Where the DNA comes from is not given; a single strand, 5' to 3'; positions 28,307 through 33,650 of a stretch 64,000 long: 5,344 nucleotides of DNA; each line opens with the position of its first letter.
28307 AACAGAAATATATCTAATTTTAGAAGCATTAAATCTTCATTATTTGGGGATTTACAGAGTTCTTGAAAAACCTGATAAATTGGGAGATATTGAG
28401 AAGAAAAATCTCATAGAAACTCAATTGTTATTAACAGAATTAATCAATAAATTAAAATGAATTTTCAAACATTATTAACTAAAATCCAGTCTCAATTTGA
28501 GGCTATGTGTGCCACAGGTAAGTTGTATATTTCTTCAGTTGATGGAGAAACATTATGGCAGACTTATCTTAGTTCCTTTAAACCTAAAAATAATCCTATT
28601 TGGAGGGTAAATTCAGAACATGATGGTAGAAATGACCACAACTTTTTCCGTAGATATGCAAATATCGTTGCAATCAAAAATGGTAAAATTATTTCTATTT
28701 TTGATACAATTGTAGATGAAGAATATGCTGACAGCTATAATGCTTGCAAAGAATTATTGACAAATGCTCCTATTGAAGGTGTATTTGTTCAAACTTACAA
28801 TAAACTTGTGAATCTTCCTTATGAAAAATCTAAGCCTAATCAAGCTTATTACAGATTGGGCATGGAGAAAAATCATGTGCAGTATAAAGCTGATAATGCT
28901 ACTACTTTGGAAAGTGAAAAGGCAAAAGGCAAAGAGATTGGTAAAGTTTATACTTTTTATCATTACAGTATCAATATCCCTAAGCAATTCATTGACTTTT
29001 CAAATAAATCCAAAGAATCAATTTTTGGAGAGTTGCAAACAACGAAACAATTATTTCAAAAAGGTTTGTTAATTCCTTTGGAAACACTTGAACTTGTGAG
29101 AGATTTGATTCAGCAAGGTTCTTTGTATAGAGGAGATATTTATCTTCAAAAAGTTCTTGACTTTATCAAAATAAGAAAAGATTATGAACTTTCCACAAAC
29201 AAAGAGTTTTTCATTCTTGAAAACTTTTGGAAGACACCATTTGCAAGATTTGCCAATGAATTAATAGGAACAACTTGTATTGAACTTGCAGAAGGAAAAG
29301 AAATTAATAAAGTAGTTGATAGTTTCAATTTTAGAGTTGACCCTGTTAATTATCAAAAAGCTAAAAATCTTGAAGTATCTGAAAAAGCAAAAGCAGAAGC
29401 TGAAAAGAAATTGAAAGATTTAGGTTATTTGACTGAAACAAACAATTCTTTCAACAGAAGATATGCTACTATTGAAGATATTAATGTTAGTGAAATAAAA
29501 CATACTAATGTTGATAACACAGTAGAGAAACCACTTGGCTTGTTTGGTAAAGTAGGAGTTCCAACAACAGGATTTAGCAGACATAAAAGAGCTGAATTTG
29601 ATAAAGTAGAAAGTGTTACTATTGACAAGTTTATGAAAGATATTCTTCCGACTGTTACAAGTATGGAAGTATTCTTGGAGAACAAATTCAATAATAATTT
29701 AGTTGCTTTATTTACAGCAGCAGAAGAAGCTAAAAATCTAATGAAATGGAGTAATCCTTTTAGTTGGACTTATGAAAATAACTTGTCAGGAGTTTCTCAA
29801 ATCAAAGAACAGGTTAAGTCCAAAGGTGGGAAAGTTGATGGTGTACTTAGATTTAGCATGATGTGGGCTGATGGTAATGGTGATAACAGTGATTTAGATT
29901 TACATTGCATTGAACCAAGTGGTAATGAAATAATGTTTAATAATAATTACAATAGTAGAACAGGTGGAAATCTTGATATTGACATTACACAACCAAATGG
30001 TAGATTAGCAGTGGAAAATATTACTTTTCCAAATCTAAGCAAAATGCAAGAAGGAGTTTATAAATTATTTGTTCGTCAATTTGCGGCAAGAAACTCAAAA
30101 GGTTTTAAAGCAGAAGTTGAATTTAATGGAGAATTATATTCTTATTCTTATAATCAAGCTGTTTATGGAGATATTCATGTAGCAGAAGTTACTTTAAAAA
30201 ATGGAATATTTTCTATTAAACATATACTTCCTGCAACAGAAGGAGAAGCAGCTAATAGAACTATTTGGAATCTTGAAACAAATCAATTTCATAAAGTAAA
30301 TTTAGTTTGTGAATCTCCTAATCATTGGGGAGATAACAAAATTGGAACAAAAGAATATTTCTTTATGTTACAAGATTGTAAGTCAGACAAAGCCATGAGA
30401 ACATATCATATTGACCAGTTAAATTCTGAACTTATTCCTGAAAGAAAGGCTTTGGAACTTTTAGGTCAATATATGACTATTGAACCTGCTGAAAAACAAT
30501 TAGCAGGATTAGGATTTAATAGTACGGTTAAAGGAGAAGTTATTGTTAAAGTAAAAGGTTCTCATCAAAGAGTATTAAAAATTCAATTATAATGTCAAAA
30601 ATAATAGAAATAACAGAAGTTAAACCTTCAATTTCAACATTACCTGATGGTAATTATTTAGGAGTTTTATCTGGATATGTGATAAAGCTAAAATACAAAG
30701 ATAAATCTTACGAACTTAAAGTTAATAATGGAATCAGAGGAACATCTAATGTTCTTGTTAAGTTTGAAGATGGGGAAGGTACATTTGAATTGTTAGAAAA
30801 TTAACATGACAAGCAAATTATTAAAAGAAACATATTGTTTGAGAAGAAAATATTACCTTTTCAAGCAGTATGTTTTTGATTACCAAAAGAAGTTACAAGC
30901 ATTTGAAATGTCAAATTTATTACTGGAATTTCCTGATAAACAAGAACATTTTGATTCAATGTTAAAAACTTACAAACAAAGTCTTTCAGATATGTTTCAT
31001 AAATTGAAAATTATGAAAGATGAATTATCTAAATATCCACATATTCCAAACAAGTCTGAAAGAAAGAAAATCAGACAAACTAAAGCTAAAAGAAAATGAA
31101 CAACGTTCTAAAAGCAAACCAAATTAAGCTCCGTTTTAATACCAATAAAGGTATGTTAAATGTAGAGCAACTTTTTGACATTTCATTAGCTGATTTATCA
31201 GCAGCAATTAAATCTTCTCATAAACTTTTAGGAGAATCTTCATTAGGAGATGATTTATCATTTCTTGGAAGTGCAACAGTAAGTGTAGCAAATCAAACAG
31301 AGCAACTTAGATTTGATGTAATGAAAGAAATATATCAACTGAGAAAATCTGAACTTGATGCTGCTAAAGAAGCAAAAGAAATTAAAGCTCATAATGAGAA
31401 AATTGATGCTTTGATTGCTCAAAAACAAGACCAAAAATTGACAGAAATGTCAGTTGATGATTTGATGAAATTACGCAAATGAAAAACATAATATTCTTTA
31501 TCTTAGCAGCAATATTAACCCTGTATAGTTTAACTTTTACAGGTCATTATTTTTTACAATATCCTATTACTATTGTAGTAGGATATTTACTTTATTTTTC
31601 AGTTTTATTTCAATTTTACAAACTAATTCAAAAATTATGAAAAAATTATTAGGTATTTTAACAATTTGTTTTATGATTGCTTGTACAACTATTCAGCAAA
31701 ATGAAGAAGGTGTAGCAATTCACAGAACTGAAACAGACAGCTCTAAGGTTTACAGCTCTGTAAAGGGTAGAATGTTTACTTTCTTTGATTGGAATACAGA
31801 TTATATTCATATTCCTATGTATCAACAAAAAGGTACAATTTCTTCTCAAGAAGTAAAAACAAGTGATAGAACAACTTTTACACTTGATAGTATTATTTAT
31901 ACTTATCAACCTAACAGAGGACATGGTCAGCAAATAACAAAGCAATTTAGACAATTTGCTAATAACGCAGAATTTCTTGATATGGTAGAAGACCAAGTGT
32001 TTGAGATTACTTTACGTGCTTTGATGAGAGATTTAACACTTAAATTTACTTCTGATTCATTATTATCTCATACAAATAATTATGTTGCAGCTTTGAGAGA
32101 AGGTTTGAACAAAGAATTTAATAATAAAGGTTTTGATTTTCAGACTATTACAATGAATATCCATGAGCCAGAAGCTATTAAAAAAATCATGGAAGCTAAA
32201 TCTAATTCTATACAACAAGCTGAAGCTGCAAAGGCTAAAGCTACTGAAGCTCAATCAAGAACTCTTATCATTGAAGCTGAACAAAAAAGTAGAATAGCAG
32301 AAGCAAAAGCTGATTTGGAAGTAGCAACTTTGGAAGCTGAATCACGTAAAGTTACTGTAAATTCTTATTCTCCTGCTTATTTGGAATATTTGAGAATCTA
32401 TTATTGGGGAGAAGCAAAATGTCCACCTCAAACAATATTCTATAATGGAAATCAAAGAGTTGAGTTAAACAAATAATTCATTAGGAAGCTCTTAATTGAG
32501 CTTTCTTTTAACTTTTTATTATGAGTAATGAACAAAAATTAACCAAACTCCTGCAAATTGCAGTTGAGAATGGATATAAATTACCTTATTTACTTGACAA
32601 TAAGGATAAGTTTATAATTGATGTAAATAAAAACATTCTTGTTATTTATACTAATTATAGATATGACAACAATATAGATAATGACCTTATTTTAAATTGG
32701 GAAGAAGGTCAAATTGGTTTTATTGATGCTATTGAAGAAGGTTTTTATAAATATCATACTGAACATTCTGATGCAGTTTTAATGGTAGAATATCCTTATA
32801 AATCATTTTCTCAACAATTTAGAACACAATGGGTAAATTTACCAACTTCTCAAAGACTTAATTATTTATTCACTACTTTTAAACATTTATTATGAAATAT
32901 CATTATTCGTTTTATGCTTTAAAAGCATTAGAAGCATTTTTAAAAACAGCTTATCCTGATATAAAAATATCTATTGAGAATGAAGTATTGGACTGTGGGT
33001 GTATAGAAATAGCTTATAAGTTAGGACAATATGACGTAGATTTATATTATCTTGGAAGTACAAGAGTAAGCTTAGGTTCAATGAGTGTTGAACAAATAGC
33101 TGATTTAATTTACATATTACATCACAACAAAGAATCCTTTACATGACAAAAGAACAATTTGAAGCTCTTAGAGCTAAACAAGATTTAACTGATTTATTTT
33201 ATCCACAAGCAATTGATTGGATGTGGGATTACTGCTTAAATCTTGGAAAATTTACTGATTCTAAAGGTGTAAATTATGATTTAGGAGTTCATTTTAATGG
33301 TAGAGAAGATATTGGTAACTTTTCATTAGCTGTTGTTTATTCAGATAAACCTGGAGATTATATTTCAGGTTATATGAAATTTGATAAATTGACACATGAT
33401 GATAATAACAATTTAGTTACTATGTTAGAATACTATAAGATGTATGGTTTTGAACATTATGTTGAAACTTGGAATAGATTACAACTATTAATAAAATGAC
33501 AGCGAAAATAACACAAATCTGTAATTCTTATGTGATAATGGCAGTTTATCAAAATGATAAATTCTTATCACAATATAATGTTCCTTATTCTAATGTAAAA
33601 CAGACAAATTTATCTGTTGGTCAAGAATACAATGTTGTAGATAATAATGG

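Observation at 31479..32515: SPFH/Band-7 lipoprotein with a co-translated two-TM mini-protein (stomatin-NfeD-like pair) in a phage early region, bounded by its own terminator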

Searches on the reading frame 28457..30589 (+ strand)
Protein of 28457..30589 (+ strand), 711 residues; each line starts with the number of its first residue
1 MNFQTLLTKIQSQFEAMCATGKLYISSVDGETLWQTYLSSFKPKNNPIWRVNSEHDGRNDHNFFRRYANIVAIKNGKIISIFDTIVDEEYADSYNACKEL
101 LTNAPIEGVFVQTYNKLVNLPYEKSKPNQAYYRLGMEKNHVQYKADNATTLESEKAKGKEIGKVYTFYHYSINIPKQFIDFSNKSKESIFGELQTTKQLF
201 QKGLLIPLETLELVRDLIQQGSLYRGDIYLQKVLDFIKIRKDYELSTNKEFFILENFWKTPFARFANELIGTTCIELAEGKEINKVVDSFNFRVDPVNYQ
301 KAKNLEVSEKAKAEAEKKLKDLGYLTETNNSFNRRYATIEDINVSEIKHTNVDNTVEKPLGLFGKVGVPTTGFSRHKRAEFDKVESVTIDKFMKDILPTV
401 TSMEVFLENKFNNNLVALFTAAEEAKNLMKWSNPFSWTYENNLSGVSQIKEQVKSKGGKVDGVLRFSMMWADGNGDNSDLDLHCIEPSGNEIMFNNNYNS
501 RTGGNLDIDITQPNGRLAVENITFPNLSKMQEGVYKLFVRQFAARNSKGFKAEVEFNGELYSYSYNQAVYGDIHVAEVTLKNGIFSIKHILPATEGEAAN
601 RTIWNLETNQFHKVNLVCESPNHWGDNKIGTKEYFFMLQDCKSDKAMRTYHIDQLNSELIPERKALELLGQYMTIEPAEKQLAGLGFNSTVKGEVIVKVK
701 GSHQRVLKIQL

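Call 48: search_protein_families(library=phrogs, proteins=[window:28457-30589:+], max_evalue=0.001)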
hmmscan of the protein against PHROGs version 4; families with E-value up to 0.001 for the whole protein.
window:28457-30589:+ (711 aa): 4 families
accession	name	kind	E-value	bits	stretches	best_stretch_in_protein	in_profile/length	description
phrog_1735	-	unknown function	4.4e-182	608.4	1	1-710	2-672/673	-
phrog_23228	-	unknown function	2e-87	294.9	1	266-710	39-471/472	-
phrog_21434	-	unknown function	6.7e-14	53.1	1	2-86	3-87/93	-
phrog_25920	-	unknown function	2.5e-11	45.2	1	3-100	4-102/173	-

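Call 101: search_protein_families(library=pfam, proteins=[window:28457-30589:+], max_evalue=0.01)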
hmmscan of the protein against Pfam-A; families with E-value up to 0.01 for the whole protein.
window:28457-30589:+ (711 aa): 1 family
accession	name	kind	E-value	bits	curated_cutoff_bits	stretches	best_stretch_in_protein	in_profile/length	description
PF02700.19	PurS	-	0.0011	19.6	22.2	0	279-322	16-60/77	Phosphoribosylformylglycinamidine (FGAM) synthase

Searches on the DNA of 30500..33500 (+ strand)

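Call 5: search_dna_similar(query=window:30500-33500:+, collection=phages, mode=distant, max_rows=20)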
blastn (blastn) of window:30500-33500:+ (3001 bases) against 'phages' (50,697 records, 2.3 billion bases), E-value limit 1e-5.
Records with a match: 1; places in all: 1; records where one place covers at least 80% of the query: 0.
Best place of each record, by identity: 60-80% 1.
By first word of the organism name: uncultured 1.
By host as written in the record: - 1.
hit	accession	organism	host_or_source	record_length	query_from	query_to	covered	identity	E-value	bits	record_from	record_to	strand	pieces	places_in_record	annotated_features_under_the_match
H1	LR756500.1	uncultured phage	metagenomic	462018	647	990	11%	68.2%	2e-14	89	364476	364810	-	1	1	record has no annotation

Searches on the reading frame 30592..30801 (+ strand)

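Call 3: search_protein_families(library=pfam, proteins=[window:30592-30801:+], max_evalue=1)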
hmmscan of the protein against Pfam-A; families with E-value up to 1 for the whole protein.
window:30592-30801:+ (70 aa): 1 family
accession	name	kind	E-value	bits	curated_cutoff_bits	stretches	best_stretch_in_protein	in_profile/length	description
PF04693.18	DDE_Tnp_2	-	0.046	13.4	20.2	1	3-42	213-251/327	Archaeal putative transposase ISC1217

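Call 4: search_protein_families(library=phrogs, proteins=[window:30592-30801:+], max_evalue=0.1)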
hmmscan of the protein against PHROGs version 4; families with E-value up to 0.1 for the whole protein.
window:30592-30801:+ (70 aa): 0 families

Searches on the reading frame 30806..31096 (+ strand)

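Call 3: search_protein_families(library=pfam, proteins=[window:30806-31096:+], max_evalue=1)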
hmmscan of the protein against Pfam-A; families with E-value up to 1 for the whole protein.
window:30806-31096:+ (97 aa): 0 families

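Call 4: search_protein_families(library=phrogs, proteins=[window:30806-31096:+], max_evalue=0.1)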
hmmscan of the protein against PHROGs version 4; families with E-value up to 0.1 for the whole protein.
window:30806-31096:+ (97 aa): 1 family
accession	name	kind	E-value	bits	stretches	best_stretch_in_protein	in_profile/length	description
phrog_28412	-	unknown function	0.081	11.7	1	12-95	40-123/1244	-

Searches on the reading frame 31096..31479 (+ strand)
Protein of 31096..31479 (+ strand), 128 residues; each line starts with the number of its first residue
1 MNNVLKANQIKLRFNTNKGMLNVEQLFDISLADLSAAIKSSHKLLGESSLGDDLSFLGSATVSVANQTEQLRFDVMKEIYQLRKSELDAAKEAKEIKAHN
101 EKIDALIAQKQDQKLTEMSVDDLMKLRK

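Call 3: search_protein_families(library=pfam, proteins=[window:31096-31479:+], max_evalue=1)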
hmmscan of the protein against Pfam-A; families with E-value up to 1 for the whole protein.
window:31096-31479:+ (128 aa): 1 family
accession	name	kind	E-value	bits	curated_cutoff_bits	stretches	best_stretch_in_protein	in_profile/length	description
PF00067.27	p450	-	0.041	13.1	22.8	1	53-124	197-264/462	Cytochrome P450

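Call 4: search_protein_families(library=phrogs, proteins=[window:31096-31479:+], max_evalue=0.1)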
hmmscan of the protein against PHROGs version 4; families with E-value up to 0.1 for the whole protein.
window:31096-31479:+ (128 aa): 2 families
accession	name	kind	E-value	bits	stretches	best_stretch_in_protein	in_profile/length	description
phrog_2018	-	unknown function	8.3e-29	101.4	1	6-127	8-129/132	-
phrog_3899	-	unknown function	0.03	15.6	1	61-111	29-78/107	-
